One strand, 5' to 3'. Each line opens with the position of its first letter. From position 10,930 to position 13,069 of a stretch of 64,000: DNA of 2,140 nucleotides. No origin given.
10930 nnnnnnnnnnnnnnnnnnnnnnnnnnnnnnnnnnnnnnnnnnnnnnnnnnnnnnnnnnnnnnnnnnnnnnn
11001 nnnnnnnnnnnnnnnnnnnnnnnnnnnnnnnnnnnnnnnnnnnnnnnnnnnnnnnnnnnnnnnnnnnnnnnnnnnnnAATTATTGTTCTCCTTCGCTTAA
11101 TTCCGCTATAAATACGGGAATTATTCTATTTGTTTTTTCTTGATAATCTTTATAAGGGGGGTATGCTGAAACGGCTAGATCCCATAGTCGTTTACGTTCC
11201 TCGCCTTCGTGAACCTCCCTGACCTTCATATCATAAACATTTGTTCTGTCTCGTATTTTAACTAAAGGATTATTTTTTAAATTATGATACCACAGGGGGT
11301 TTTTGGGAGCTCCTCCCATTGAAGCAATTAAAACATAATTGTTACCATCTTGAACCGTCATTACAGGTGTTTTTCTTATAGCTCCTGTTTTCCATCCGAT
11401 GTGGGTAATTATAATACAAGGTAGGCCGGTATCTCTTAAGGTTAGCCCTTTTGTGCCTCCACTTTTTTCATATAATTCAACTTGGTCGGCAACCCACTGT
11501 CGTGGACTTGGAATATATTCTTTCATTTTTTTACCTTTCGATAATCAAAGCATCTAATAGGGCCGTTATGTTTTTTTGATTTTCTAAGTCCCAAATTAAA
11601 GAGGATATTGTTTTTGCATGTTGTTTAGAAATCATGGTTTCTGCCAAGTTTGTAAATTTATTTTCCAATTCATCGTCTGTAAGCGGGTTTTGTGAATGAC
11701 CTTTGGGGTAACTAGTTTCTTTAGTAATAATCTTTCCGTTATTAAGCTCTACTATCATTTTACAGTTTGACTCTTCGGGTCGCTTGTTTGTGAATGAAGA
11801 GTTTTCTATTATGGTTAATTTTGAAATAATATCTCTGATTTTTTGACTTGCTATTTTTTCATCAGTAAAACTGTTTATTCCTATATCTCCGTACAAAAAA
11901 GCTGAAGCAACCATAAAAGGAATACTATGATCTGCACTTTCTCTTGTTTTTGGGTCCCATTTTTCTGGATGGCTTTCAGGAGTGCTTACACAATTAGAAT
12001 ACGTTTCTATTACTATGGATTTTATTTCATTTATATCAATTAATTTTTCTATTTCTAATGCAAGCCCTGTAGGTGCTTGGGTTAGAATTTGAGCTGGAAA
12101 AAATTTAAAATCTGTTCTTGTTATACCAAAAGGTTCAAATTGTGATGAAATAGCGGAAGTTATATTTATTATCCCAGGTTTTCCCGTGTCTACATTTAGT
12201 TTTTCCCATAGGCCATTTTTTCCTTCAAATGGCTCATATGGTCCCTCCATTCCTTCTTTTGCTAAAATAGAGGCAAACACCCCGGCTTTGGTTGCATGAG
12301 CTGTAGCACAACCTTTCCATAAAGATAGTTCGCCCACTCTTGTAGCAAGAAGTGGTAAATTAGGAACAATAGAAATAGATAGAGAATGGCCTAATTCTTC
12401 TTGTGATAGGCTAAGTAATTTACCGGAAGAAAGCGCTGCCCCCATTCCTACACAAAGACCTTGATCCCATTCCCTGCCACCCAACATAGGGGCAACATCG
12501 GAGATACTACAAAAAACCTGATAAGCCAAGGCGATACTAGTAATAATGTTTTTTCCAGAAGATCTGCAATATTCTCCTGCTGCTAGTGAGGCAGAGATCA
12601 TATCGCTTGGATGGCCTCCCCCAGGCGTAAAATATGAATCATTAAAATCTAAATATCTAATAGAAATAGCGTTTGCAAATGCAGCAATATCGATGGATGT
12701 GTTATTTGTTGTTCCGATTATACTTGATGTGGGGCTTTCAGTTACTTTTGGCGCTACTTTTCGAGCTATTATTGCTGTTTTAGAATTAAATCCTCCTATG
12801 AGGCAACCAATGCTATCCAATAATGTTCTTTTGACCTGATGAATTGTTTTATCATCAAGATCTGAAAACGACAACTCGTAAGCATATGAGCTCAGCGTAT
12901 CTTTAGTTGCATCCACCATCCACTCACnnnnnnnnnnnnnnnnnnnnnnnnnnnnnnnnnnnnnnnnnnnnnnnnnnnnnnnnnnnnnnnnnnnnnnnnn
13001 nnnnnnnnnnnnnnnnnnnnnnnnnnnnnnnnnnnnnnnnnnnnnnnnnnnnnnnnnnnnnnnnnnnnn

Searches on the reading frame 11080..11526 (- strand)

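Call 53: search_protein_families(library=pfam, proteins=[window:11080-11526:-], max_evalue=0.001)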
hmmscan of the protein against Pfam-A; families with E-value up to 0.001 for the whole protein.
window:11080-11526:- (148 aa): 1 family
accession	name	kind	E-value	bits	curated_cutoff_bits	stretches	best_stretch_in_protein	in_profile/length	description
PF04075.20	F420H2_quin_red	-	2.8e-40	137.9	22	1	12-141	2-128/130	F420H(2)-dependent quinone reductase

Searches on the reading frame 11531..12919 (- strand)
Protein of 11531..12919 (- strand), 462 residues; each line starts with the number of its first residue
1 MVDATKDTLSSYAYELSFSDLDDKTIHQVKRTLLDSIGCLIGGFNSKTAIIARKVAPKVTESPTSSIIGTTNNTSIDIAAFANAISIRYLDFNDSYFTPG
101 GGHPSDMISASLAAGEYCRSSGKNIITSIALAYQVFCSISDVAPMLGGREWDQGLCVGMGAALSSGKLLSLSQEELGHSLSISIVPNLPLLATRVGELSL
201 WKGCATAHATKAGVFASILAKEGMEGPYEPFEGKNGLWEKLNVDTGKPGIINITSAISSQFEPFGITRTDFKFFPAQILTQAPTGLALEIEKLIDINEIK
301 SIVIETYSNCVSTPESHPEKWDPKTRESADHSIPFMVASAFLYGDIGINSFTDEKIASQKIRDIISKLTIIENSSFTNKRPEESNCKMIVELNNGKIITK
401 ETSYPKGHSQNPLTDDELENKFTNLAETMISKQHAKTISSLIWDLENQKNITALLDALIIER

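Call 53: search_protein_families(library=pfam, proteins=[window:11531-12919:-], max_evalue=0.001)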
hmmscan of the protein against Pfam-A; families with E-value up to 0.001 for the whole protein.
window:11531-12919:- (462 aa): 2 families
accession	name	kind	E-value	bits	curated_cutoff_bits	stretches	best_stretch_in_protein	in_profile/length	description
PF03972.19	MmgE_PrpD_N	-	1.2e-58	198.6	32.1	1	8-239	2-233/244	MmgE/PrpD N-terminal domain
PF19305.4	MmgE_PrpD_C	-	5.4e-38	130.9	32.1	1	274-445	1-171/173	MmgE/PrpD C-terminal domain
